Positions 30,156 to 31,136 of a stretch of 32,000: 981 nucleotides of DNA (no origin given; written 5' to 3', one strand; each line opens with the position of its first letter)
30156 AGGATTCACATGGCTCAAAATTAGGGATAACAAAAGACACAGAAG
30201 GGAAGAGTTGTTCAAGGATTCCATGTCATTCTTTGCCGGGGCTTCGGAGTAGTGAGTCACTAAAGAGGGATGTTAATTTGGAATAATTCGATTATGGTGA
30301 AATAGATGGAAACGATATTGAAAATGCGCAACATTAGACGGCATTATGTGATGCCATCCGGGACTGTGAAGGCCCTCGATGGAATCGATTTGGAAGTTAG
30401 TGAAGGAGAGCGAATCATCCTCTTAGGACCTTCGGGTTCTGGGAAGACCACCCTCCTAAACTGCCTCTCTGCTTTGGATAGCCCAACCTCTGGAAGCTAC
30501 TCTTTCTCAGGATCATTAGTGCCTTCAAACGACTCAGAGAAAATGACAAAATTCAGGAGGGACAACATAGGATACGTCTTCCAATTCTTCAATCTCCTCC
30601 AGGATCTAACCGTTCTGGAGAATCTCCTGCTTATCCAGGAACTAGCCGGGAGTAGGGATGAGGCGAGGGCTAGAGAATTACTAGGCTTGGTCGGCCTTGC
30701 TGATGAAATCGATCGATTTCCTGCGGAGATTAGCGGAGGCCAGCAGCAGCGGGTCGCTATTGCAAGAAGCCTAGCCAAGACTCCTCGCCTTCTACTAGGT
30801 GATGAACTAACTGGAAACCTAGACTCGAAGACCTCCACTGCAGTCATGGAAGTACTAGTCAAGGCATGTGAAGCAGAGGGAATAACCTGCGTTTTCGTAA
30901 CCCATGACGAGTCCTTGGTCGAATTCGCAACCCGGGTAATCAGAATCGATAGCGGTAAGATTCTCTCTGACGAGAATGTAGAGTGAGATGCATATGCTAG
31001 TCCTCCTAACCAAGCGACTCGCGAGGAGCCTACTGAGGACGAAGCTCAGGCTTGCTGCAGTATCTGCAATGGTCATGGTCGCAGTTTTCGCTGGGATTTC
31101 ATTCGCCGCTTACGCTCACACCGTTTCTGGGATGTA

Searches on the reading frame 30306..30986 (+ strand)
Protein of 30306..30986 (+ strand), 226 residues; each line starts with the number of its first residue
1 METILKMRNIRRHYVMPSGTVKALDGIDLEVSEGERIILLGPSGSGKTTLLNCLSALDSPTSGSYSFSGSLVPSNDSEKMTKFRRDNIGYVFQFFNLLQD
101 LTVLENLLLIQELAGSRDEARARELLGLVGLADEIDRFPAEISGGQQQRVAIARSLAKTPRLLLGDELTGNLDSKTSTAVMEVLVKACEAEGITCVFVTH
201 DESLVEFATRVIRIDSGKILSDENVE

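Call 11: search_protein_families(library=pfam, proteins=[window:30306-30986:+])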
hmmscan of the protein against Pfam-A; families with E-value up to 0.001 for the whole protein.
window:30306-30986:+ (226 aa): 5 families
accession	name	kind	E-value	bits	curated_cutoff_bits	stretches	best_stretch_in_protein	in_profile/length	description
PF00005.33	ABC_tran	-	8.8e-33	114.2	25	1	24-169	1-136/137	ABC transporter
PF13304.12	AAA_21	-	2e-08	35.1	27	0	38-101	3-83/304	AAA domain, putative AbiEii toxin, Type IV TA system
PF13555.12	AAA_29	-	0.0001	22.4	27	1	25-61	13-49/61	P-loop containing region of AAA domain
PF02463.25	SMC_N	-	0.00026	20.9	40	0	141-215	136-212/220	RecF/RecN/SMC N terminal domain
PF13191.12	AAA_16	-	0.00048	21.1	32.6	1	32-108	20-83/167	AAA ATPase domain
